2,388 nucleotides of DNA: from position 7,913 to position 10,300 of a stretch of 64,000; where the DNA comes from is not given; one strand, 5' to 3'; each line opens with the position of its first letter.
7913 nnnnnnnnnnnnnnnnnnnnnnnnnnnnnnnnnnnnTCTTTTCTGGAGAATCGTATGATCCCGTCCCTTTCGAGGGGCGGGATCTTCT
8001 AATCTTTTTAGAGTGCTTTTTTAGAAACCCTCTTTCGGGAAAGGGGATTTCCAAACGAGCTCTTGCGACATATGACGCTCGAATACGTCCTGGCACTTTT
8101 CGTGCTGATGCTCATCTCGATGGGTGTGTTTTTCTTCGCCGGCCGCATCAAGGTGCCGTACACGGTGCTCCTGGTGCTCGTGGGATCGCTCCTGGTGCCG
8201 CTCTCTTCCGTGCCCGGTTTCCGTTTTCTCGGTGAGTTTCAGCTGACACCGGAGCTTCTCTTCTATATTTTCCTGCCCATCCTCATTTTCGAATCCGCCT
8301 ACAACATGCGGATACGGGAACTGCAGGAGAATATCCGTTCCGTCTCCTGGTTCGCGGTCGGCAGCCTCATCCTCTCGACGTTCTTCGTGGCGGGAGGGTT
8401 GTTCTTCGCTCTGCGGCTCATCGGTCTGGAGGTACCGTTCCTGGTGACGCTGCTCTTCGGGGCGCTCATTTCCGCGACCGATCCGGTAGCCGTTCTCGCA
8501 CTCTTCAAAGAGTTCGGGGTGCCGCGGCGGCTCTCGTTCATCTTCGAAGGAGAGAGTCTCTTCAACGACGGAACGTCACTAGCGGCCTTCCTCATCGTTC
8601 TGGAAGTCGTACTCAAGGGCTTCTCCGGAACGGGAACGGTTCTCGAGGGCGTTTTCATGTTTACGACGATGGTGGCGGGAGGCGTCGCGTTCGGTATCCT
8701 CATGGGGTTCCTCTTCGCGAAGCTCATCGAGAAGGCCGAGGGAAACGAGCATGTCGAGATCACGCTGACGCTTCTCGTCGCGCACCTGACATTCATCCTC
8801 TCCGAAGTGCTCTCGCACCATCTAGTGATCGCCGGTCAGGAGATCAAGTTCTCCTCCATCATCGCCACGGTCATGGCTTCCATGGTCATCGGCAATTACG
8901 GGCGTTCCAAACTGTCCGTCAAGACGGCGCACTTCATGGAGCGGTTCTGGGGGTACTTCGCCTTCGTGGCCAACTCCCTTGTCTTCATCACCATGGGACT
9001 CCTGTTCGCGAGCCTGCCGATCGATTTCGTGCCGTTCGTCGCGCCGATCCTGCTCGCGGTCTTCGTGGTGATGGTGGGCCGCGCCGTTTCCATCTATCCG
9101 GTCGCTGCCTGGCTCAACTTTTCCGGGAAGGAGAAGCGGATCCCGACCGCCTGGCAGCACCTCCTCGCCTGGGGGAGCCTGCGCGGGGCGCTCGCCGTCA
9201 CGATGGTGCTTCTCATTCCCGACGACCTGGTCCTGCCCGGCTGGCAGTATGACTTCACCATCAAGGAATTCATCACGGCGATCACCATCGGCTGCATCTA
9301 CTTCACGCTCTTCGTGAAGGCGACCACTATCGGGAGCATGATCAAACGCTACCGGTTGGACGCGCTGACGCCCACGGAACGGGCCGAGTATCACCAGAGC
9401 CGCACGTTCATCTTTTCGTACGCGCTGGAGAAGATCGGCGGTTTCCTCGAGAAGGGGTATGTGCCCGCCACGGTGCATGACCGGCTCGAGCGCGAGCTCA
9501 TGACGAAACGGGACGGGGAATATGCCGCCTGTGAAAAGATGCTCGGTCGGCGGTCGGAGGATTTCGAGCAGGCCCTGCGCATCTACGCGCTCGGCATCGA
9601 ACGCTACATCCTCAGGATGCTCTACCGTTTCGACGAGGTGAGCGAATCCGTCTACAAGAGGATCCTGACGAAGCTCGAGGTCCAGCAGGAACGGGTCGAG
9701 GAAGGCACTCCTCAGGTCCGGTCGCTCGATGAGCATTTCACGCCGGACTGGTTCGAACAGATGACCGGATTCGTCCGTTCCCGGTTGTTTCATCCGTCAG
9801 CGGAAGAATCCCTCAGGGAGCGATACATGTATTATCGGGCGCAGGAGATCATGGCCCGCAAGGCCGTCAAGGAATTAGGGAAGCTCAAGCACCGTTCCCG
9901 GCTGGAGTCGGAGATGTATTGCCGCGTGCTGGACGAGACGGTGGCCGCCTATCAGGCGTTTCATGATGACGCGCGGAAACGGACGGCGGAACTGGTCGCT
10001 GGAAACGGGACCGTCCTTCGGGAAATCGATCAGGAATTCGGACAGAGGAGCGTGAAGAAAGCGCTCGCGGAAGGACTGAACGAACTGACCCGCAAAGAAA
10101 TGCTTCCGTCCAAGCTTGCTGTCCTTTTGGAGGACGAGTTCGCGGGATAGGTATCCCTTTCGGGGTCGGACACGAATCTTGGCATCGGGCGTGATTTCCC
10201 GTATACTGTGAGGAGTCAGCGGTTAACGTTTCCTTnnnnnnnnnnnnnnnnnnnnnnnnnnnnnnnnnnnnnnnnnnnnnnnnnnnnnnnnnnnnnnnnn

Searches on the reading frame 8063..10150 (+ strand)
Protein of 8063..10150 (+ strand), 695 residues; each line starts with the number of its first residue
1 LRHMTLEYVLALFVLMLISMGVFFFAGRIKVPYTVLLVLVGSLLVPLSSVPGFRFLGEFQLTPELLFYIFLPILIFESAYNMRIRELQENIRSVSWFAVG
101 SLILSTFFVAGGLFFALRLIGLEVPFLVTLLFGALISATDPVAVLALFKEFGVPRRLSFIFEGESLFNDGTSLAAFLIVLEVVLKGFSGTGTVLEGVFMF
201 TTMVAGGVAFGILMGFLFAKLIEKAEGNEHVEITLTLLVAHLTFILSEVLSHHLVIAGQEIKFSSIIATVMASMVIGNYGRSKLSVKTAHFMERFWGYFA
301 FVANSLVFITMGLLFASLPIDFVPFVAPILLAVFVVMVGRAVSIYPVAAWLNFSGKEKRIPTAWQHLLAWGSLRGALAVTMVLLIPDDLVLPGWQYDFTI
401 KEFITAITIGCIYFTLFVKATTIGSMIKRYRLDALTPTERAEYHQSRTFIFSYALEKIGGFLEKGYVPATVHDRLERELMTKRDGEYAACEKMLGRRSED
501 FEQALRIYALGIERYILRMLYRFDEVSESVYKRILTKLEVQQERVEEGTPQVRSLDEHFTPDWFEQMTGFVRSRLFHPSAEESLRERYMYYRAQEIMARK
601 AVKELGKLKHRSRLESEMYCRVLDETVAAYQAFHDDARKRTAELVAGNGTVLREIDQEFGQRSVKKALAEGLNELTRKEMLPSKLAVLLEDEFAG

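Call 66: search_protein_families(library=pfam, proteins=[window:8063-10150:+], max_evalue=0.00001)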
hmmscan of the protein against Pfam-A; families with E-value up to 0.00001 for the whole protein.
window:8063-10150:+ (695 aa): 1 family
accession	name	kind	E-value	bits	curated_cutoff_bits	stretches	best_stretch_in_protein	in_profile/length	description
PF00999.27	Na_H_Exchanger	-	2.3e-51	175.3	26.2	1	18-427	4-373/375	Sodium/hydrogen exchanger, transmembrane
